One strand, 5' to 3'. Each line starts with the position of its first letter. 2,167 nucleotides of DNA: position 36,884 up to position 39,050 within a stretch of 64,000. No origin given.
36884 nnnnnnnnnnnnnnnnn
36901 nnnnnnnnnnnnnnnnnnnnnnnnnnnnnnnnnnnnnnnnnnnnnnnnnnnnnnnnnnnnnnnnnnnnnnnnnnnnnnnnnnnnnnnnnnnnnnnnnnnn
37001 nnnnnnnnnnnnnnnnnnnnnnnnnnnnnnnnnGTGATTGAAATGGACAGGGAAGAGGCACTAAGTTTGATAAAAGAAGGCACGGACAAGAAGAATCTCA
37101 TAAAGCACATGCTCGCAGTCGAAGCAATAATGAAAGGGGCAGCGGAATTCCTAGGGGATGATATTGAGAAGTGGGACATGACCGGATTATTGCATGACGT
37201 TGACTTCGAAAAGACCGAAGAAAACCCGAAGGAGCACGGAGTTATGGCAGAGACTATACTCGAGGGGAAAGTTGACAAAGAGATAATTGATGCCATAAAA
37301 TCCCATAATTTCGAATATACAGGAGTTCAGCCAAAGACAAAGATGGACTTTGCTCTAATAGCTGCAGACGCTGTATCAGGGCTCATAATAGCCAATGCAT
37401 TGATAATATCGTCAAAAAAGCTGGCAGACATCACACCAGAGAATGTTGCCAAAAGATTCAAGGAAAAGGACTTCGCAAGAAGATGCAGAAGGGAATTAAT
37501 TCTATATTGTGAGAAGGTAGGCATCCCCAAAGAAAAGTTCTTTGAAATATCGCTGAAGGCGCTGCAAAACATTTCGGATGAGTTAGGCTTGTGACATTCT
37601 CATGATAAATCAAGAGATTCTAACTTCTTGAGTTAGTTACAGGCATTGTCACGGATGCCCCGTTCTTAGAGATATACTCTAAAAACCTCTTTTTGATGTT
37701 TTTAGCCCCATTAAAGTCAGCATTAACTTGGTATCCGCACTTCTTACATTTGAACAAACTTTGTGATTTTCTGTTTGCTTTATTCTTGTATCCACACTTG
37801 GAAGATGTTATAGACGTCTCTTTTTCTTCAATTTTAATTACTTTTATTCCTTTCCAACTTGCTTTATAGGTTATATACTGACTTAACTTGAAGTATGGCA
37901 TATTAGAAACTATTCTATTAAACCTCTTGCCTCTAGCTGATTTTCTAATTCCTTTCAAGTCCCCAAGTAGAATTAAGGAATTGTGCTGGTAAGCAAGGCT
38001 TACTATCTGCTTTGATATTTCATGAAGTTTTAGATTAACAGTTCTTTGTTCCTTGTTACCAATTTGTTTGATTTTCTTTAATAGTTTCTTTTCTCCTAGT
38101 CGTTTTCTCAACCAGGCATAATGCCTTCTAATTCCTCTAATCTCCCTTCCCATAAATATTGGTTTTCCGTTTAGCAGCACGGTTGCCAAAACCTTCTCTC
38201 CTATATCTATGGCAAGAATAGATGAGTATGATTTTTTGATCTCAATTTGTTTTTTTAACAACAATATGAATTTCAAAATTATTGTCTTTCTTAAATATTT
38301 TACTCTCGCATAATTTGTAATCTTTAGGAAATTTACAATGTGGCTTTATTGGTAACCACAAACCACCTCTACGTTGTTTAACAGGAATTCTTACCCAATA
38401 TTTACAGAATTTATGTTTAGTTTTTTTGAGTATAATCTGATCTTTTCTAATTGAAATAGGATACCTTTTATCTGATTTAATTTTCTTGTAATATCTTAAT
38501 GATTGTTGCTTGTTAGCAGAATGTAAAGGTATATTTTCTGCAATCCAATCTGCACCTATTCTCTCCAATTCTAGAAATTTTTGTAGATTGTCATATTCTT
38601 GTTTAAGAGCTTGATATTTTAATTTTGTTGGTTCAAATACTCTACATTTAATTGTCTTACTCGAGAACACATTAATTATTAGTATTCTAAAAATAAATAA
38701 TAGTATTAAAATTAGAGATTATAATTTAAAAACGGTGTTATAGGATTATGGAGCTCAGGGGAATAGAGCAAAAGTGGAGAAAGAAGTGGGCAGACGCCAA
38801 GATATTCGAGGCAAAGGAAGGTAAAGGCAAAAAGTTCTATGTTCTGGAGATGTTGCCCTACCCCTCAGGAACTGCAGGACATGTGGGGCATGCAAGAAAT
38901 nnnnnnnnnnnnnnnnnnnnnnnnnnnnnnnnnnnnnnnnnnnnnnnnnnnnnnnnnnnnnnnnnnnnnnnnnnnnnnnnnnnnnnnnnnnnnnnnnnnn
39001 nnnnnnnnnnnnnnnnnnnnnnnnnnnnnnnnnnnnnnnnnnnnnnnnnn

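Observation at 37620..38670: Compact archaeal TnpB with a Fanzor-like rearranged RuvC catalytic site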

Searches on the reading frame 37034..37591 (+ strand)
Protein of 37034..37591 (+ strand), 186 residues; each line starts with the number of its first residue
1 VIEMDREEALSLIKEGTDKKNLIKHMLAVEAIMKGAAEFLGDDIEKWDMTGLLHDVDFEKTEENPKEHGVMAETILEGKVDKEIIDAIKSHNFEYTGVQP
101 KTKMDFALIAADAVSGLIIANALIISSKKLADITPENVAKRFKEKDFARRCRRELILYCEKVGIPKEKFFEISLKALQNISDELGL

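Call 50: find_homologous_proteins(query=window:37034-37591:+, max_evalue=1e-20)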
Query window:37034-37591:+ (186 aa): 7576 proteins with E <= 1e-20 among 8000 candidates; the best 120 are listed.
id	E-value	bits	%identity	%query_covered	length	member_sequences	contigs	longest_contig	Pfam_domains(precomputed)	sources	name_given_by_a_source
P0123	2.5e-112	391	100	98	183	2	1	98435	PF01966.29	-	-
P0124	3.4e-99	348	89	98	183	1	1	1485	PF01966.29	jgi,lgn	-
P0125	2.4e-80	286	72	98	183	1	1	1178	PF01966.29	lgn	-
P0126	1.8e-79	284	73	98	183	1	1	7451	PF01966.29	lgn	-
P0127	3.3e-78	279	70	98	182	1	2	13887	PF01966.29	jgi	-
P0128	8.5e-78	278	70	98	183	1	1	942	PF01966.29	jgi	-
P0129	9.8e-78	278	70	98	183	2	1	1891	PF01966.29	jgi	jgi:putative nucleotidyltransferase with HDIG domain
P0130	1.3e-77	278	72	98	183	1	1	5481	PF01966.29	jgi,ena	-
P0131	1.4e-76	274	69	98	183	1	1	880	PF01966.29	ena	-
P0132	2.0e-76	274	70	98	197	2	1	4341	PF01966.29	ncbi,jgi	-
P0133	2.6e-76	273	68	98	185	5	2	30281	PF01966.29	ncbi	-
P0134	5.0e-76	272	69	100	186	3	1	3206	PF01966.29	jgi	jgi:putative nucleotidyltransferase with HDIG domain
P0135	9.9e-76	271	69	98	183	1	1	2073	PF01966.29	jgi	-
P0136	1.6e-75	271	67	98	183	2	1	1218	PF01966.29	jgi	-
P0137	1.7e-75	271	68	98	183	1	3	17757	PF01966.29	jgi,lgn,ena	-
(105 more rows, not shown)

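Call 51: find_encoding_contigs(protein=P0124, flank=3000, max_places=4)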
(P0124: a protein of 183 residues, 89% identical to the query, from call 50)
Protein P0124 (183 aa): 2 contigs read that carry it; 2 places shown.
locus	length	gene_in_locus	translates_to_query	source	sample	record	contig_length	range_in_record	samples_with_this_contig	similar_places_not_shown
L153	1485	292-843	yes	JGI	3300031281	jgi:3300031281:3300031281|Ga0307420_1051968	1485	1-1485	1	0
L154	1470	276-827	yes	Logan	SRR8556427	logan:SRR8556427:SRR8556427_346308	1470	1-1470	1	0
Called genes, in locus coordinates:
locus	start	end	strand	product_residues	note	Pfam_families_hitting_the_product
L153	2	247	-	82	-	?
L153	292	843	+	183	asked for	PF01966:HD (weak)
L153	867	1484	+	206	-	?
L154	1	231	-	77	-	?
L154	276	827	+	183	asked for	PF01966:HD (weak)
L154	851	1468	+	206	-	?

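Call 58: search_protein_families(library=pfam, proteins=[window:37043-37591:+], max_evalue=0.001)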
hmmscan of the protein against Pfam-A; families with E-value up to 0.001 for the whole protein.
window:37043-37591:+ (183 aa): 1 family
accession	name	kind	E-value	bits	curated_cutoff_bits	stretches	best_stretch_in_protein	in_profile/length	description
PF01966.28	HD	-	9.7e-08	32.7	22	1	20-111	2-113/116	HD domain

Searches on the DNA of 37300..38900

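Call 31: search_rna_families(source=window, start=37300, end=38900, threshold=evalue, max_evalue=1)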
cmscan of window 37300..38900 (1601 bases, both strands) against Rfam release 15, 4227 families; matches with E-value up to 1: 0.
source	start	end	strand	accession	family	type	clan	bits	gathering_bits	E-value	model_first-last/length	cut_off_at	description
